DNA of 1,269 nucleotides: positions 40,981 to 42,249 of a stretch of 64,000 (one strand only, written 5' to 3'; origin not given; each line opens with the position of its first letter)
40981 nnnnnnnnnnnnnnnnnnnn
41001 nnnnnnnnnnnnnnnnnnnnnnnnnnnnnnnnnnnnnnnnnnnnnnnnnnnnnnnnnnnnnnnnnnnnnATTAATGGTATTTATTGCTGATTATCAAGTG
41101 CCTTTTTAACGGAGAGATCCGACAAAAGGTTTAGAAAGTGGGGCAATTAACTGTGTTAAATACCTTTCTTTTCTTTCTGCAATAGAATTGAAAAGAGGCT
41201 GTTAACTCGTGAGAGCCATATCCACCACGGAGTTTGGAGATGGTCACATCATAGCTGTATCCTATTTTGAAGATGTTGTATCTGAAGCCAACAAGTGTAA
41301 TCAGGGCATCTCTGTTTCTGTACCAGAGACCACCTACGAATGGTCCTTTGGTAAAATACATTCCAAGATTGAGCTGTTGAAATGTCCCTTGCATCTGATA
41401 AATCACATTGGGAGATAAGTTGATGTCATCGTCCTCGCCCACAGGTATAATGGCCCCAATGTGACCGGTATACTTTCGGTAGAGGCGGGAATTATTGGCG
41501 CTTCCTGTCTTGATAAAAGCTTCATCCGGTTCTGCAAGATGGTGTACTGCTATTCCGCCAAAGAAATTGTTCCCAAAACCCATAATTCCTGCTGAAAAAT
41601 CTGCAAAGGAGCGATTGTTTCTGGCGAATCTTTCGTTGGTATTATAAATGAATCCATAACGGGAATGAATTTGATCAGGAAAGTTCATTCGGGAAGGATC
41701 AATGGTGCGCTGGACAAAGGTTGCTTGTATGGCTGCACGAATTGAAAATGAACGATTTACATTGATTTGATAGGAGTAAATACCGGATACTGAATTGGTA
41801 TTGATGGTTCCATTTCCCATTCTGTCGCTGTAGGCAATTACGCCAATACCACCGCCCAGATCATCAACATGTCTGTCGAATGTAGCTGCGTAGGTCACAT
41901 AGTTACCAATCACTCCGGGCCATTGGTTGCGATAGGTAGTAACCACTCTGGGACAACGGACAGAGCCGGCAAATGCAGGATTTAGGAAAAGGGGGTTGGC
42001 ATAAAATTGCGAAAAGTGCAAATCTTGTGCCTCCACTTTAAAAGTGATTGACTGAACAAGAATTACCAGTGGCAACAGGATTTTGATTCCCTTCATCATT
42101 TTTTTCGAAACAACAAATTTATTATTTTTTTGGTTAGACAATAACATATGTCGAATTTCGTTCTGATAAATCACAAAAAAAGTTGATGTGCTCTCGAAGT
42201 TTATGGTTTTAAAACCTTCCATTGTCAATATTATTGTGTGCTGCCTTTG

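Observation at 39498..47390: Compact gliding/T9SS module: gldJ and a PorP/SprF-family gene transcribed divergently from porU-porV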

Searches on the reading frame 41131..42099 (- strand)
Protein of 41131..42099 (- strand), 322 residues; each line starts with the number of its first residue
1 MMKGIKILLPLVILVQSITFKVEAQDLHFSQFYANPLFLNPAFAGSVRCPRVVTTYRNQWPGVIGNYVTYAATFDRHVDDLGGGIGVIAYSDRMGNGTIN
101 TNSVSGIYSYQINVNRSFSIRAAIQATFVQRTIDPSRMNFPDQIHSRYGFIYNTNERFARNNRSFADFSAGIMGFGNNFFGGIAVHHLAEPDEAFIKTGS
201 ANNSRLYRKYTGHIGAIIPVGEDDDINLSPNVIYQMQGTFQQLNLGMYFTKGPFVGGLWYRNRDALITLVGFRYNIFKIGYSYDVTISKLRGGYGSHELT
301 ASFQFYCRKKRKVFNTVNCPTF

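Call 3: search_protein_families(library=ncbifam, proteins=[window:41131-42099:-], max_evalue=0.001)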
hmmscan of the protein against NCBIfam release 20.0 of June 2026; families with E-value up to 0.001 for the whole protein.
window:41131-42099:- (322 aa): 1 family
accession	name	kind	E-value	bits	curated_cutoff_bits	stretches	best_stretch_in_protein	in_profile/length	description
TIGR03519.1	T9SS_PorP_fam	subfamily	9.1e-69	232.1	90.55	1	6-305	3-292/292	PorP/SprF family type IX secretion system membrane protein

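Call 4: search_protein_families(library=pfam, proteins=[window:41131-42099:-], max_evalue=0.001)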
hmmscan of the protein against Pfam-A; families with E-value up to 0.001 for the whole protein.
window:41131-42099:- (322 aa): 1 family
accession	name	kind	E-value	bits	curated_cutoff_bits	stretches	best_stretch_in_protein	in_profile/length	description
PF11751.14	PorP_SprF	-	2.8e-61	207.9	22.3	1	23-303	3-273/273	Type IX secretion system membrane protein PorP/SprF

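Call 8: find_homologous_proteins(query=window:41131-42099:-)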
Query window:41131-42099:- (322 aa): 6487 proteins with E <= 0.001 among 7901 candidates; the best 120 are listed.
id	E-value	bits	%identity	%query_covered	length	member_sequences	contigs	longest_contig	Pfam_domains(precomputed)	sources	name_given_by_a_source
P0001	1.6e-214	729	98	100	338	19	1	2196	PF11751.15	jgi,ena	jgi:type IX secretion system PorP/SprF family membrane protein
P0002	4.5e-161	554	75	94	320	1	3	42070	PF11751.15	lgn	-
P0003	1.0e-160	553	71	98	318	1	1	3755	PF11751.15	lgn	-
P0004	5.9e-160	550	72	98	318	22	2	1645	PF11751.15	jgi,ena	jgi:type IX secretion system PorP/SprF family membrane protein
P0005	1.4e-145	503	65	100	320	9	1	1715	PF11751.15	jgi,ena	jgi:type IX secretion system PorP/SprF family membrane protein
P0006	2.9e-126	439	61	100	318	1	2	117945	PF11751.15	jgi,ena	-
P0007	3.6e-126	439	69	82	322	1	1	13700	PF11751.15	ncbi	ncbi:MAG: PorP/SprF family type IX secretion system membrane protein, partial [Bacteroidia bacterium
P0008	1.8e-120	420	59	97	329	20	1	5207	PF11751.15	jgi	jgi:type IX secretion system PorP/SprF family membrane protein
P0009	3.3e-120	419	56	98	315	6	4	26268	PF11751.15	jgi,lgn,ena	-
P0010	5.9e-120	419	61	98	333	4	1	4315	PF11751.15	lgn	-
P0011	3.1e-118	413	59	93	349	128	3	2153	PF11751.15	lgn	-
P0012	7.3e-118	412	56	99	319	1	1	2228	PF11751.15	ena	-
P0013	8.9e-117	408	57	97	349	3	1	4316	PF11751.15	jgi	jgi:type IX secretion system PorP/SprF family membrane protein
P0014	1.5e-116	407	57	100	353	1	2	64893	PF11751.15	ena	-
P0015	3.2e-116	406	55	99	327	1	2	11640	PF11751.15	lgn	-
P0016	9.6e-116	405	55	98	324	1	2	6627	PF11751.15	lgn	-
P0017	1.1e-115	405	57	93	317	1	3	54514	PF11751.15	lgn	-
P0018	3.2e-115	403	57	93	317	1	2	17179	PF11751.15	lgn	-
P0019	3.3e-115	403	56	97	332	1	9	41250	PF11751.15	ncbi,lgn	-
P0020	3.3e-115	403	57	93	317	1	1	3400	PF11751.15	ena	-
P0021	3.5e-115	403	57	93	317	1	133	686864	PF11751.15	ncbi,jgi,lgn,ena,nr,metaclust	ncbi:MAG: type IX secretion system membrane protein PorP/SprF [Bacteroidetes bacterium]|jgi:type IX 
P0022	4.9e-115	402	57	93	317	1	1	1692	PF11751.15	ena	-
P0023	5.8e-115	402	57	93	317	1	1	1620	PF11751.15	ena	-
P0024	6.5e-115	402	53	100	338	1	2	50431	PF11751.15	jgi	jgi:type IX secretion system PorP/SprF family membrane protein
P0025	7.5e-115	402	57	98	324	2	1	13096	PF11751.15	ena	-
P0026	7.5e-115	402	54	94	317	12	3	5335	PF11751.15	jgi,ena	jgi:type IX secretion system PorP/SprF family membrane protein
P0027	2.6e-114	400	57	93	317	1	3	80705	PF11751.15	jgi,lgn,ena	jgi:type IX secretion system PorP/SprF family membrane protein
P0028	3.3e-114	400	57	93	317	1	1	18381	PF11751.15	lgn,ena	-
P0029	3.5e-114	400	57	93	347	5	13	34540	PF11751.15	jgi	jgi:type IX secretion system PorP/SprF family membrane protein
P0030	5.8e-114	399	54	99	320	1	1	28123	PF11751.15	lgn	-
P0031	1.8e-113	397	56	93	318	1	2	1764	PF11751.15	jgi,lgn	-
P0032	2.1e-113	397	55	98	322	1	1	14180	PF11751.15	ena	-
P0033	2.7e-113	397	54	93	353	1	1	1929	PF11751.15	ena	-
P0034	3.6e-113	396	54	95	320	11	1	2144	PF11751.15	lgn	-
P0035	4.2e-113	396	54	97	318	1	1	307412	PF11751.15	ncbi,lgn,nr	ncbi:MAG: type IX secretion system membrane protein PorP/SprF [Bacteroidetes bacterium]|nr:type IX s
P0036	5.6e-113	396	54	100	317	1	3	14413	PF11751.15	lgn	-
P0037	5.6e-113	396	53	100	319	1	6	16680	PF11751.15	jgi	jgi:type IX secretion system PorP/SprF family membrane protein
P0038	5.7e-113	396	52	99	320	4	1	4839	PF11751.15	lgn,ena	-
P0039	6.0e-113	396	53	100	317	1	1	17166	PF11751.15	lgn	-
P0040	6.1e-113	396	53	99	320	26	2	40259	PF11751.15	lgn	-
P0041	6.5e-113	395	54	100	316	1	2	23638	PF11751.15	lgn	-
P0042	7.7e-113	395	53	100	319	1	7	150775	PF11751.15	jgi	jgi:type IX secretion system PorP/SprF family membrane protein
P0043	7.8e-113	395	53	100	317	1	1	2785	PF11751.15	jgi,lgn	-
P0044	7.8e-113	395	53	100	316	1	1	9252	PF11751.15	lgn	-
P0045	8.2e-113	395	53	100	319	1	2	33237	PF11751.15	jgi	jgi:type IX secretion system PorP/SprF family membrane protein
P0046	9.2e-113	395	54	99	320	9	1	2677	PF11751.15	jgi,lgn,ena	jgi:type IX secretion system PorP/SprF family membrane protein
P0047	1.2e-112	395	54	99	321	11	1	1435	PF11751.15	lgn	-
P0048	1.4e-112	394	53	99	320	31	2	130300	PF11751.15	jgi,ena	jgi:type IX secretion system PorP/SprF family membrane protein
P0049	1.5e-112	394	52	100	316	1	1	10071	PF11751.15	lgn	-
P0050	1.6e-112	394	53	97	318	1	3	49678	PF11751.15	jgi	jgi:type IX secretion system PorP/SprF family membrane protein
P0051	1.8e-112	394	53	99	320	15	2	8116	PF11751.15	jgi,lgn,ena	jgi:type IX secretion system PorP/SprF family membrane protein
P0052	1.9e-112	394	52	100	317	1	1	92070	PF11751.15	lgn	-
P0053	1.9e-112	394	53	100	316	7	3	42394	PF11751.15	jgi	jgi:type IX secretion system PorP/SprF family membrane protein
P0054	2.0e-112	394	54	98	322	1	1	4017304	PF11751.15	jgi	jgi:type IX secretion system PorP/SprF family membrane protein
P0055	2.1e-112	394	53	100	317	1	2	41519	PF11751.15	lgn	-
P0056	2.3e-112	394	53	100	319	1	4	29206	PF11751.15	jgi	-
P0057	2.4e-112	394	54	99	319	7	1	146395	PF11751.15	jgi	jgi:type IX secretion system PorP/SprF family membrane protein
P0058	2.5e-112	394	54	93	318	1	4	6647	PF11751.15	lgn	-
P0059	2.7e-112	393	52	100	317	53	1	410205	PF11751.15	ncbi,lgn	-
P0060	3.0e-112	393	54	93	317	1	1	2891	PF11751.15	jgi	jgi:type IX secretion system PorP/SprF family membrane protein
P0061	3.3e-112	393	54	99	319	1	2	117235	PF11751.15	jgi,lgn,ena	-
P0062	3.3e-112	393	53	100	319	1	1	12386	PF11751.15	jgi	jgi:type IX secretion system PorP/SprF family membrane protein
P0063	3.5e-112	393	55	97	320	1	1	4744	PF11751.15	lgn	-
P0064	4.4e-112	393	52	100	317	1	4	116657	PF11751.15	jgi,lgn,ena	jgi:type IX secretion system PorP/SprF family membrane protein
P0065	4.5e-112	393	53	100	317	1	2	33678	PF11751.15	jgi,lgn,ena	jgi:type IX secretion system PorP/SprF family membrane protein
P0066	4.8e-112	393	53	99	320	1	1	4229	PF11751.15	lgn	-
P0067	4.9e-112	393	52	100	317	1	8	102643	PF11751.15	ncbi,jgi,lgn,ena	-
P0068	5.0e-112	393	54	93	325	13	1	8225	PF11751.15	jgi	jgi:type IX secretion system PorP/SprF family membrane protein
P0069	5.4e-112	392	54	99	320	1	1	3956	PF11751.15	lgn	-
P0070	6.7e-112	392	53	100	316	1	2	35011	PF11751.15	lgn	-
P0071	7.0e-112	392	53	100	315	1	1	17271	PF11751.15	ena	-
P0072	7.2e-112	392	53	99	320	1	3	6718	PF11751.15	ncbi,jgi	jgi:type IX secretion system PorP/SprF family membrane protein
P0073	7.3e-112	392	52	100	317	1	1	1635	PF11751.15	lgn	-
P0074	7.5e-112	392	52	100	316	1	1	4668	PF11751.15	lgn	-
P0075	7.6e-112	392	54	99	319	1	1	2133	PF11751.15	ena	-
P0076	9.0e-112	392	53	99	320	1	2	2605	PF11751.15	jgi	-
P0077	1.0e-111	392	53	100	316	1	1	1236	PF11751.15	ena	-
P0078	1.0e-111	392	52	100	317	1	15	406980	PF11751.15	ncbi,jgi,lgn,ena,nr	ncbi:MAG: type IX secretion system membrane protein PorP/SprF [Bacteroidetes bacterium]|jgi:type IX 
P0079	1.2e-111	391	52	100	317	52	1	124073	PF11751.15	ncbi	-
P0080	1.2e-111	391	53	99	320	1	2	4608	PF11751.15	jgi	-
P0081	1.5e-111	391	52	100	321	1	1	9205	PF11751.15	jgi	-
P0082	2.1e-111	391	52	100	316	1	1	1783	PF11751.15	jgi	jgi:type IX secretion system PorP/SprF family membrane protein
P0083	2.9e-111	390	53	100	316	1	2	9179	PF11751.15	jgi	jgi:type IX secretion system PorP/SprF family membrane protein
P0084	4.0e-111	390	53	97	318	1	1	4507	PF11751.15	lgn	-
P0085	4.7e-111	389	53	99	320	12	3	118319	PF11751.15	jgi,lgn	-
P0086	5.4e-111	389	54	94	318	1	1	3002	PF11751.15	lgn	-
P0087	6.1e-111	389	51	99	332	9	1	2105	PF11751.15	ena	-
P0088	6.7e-111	389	54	99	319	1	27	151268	PF11751.15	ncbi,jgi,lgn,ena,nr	ncbi:MAG: type IX secretion system membrane protein PorP/SprF [Bacteroidia bacterium]|nr:type IX sec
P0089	6.8e-111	389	52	100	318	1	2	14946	PF11751.15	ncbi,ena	-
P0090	9.2e-111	388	53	99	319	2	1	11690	PF11751.15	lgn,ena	-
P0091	1.1e-110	388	51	99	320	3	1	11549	PF11751.15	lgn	-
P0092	1.5e-110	388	54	99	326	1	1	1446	PF11751.15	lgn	-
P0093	1.6e-110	388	53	100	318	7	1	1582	PF11751.15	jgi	jgi:type IX secretion system PorP/SprF family membrane protein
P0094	1.6e-110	388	52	99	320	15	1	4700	PF11751.15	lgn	-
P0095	2.0e-110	387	53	99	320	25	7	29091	PF11751.15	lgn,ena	-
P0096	2.7e-110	387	52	99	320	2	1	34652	PF11751.15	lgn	-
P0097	3.1e-110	387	52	97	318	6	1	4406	PF11751.15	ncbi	ncbi:MAG: PorP/SprF family type IX secretion system membrane protein [Bacteroidia bacterium]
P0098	3.3e-110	387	54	97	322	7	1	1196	PF11751.15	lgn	-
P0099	3.3e-110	387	52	99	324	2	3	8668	PF11751.15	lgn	-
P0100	3.4e-110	387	56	93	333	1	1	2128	PF11751.15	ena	-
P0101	3.8e-110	386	53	100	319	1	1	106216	PF11751.15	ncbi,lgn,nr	ncbi:MAG: type IX secretion system membrane protein PorP/SprF [Bacteroidetes bacterium]|nr:type IX s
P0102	4.8e-110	386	54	94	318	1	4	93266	PF11751.15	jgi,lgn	jgi:type IX secretion system PorP/SprF family membrane protein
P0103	5.2e-110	386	54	94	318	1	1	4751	PF11751.15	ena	-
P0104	5.6e-110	386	54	94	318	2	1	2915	PF11751.15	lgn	-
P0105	5.8e-110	386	53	97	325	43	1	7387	PF11751.15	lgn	-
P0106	8.2e-110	385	54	100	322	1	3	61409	PF11751.15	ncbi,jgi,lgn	ncbi:MAG: hypothetical protein RIQ89_2201 [Bacteroidota bacterium]|jgi:type IX secretion system PorP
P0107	1.1e-109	385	54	94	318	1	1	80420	PF11751.15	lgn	-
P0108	1.1e-109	385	54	94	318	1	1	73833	PF11751.15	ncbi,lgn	ncbi:MAG: type IX secretion system membrane protein PorP/SprF [Bacteroidota bacterium]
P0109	1.2e-109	385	53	99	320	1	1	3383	PF11751.15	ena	-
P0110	1.5e-109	384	51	100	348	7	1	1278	PF11751.15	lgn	-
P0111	1.8e-109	384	53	99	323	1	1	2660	PF11751.15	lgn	-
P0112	2.0e-109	384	53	97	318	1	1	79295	PF11751.15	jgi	jgi:type IX secretion system PorP/SprF family membrane protein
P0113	2.3e-109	384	55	93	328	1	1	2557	PF11751.15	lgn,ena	-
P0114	3.9e-109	383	52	98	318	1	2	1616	PF11751.15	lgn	-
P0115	4.0e-109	383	52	98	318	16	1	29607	PF11751.15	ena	-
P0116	4.5e-109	383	52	100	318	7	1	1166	PF11751.15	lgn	-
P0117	5.3e-109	383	54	97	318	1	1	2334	PF11751.15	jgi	jgi:type IX secretion system PorP/SprF family membrane protein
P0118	6.5e-109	382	50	100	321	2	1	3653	PF11751.15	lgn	-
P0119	7.0e-109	382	50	100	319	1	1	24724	PF11751.15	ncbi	-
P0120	8.6e-109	382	54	99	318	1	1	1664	PF11751.15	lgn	-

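Call 10: find_encoding_contigs(protein=P0054, flank=8000, max_places=3)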
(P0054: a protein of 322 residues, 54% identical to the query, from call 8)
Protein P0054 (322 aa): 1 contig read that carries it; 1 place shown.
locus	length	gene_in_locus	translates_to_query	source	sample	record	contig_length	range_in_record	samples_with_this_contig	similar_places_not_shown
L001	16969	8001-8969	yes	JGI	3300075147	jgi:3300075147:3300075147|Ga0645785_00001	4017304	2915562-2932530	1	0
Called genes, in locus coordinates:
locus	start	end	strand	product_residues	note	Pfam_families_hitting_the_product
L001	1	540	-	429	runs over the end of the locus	PF00364:Biotin_lipoyl, PF02817:E3_binding, PF00198:2-oxoacid_dh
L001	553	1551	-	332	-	PF00676:E1_dh, PF02775:TPP_enzyme_C, PF13292:DXP_synthase_N (weak), PF00456:Transketolase_N (weak)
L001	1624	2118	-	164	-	PF08211:dCMP_cyt_deam_2, PF00383:dCMP_cyt_deam_1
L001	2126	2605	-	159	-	PF02542:YgbB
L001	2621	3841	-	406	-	PF19572:PorV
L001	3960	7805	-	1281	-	PF01364:Peptidase_C25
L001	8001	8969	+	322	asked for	PF11751:PorP_SprF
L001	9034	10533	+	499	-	PF03781:FGE-sulfatase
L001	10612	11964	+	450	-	PF12740:PETase, PF07224:Chlorophyllase, PF12146:Hydrolase_4 (faint), PF18962:Por_Secre_tail (weak)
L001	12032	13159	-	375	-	-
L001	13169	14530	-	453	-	PF05048:NosD, PF13229:Beta_helix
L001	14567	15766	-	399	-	-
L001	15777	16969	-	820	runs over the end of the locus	PF08245:Mur_ligase_M, PF01168:Ala_racemase_N, PF00842:Ala_racemase_C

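Call 11: find_encoding_contigs(protein=P0021, flank=8000, max_places=3)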
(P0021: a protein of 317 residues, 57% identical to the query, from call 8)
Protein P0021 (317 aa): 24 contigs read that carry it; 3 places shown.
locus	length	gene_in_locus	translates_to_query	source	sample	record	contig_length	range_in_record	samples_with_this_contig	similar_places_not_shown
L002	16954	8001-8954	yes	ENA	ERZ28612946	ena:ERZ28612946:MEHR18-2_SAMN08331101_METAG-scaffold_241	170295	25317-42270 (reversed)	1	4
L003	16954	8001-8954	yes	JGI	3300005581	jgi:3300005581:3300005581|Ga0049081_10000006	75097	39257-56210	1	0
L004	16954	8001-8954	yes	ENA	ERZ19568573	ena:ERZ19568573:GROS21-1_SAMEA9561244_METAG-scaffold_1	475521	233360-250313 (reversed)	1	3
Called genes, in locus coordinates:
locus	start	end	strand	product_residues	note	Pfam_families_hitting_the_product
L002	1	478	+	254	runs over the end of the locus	PF09359:VTC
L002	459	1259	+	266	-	PF16316:DUF4956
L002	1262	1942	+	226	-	PF10677:DUF2490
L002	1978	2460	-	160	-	PF02542:YgbB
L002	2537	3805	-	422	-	PF19572:PorV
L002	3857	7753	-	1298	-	PF01364:Peptidase_C25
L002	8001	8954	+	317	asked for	PF11751:PorP_SprF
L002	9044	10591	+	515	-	PF03781:FGE-sulfatase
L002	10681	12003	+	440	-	PF08245:Mur_ligase_M, PF02875:Mur_ligase_C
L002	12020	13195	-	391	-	PF02771:Acyl-CoA_dh_N, PF02770:Acyl-CoA_dh_M, PF00441:Acyl-CoA_dh_1, PF08028:Acyl-CoA_dh_2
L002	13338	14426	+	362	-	PF03702:AnmK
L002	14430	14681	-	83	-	-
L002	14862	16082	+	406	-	PF02812:ELFV_dehydrog_N, PF00208:ELFV_dehydrog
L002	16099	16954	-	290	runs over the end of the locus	PF00685:Sulfotransfer_1, PF13469:Sulfotransfer_3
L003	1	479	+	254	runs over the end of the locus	PF09359:VTC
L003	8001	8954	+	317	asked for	PF11751:PorP_SprF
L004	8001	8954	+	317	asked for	PF11751:PorP_SprF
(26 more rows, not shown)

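Call 14: search_solved_structures(query=window:41131-42099:-, max_evalue=1, show_alignments=2)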
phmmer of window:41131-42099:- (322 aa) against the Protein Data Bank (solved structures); distinct sequences matched with E-value up to 1: 1.
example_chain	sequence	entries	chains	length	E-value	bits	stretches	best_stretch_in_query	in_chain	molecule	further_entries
6r60_A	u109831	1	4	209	0.41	13.2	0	258-284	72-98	WD-40 repeat protein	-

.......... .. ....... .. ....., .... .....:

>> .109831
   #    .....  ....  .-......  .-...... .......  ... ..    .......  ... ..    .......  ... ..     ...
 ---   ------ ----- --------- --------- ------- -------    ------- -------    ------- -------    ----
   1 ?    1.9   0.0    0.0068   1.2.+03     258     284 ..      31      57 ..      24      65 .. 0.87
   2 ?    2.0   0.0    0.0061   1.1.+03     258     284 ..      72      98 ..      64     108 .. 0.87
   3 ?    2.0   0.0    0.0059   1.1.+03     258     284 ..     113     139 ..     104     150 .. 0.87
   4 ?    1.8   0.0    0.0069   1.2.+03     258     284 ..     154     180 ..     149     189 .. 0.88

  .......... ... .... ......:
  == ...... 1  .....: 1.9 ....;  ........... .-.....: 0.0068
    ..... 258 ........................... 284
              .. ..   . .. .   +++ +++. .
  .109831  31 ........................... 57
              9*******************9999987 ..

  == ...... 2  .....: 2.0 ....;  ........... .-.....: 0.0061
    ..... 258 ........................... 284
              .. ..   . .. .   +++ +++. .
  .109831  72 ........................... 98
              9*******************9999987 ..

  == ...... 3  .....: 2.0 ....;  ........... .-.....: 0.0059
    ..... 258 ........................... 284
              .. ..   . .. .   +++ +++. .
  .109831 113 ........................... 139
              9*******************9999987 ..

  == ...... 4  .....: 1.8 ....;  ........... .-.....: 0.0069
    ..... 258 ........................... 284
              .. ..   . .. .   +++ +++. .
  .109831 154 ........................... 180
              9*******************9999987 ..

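Call 42: predict_structure(alignment_id=A2)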
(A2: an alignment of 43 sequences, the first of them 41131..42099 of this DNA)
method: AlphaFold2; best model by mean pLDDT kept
length: 322 residues; sequences in the alignment: 43
mean_pLDDT: 80.6   pTM: 0.77
mean pLDDT of the five models: 80.6, 80.2, 77.2, 77.0, 74.7
residues with pLDDT >= 90: 118; 70-90: 126; 50-70: 68; < 50: 10
segments of 3 or more residues with pLDDT < 50: 19-22
pLDDT, mean of each block of 10 residues (from residue 1): 63 62 57 74 88 85 67 90 91 82 94 89 96 76 58 63 93 92 94 72 81 92 86 90 91 91 87 89 76 74 84 59 45
secondary structure, 60 per line:
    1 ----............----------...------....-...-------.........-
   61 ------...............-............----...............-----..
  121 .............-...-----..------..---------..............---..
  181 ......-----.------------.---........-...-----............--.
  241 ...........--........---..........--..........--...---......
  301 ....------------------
elements in order: H5-16 H36-39 E51-59 E67-78 E83-94 E99-113 E119-133 E162-175 E179-186 E209-216 E218-220 E226-237 E240-251 E254-261 E265-274 E277-286 E295-304
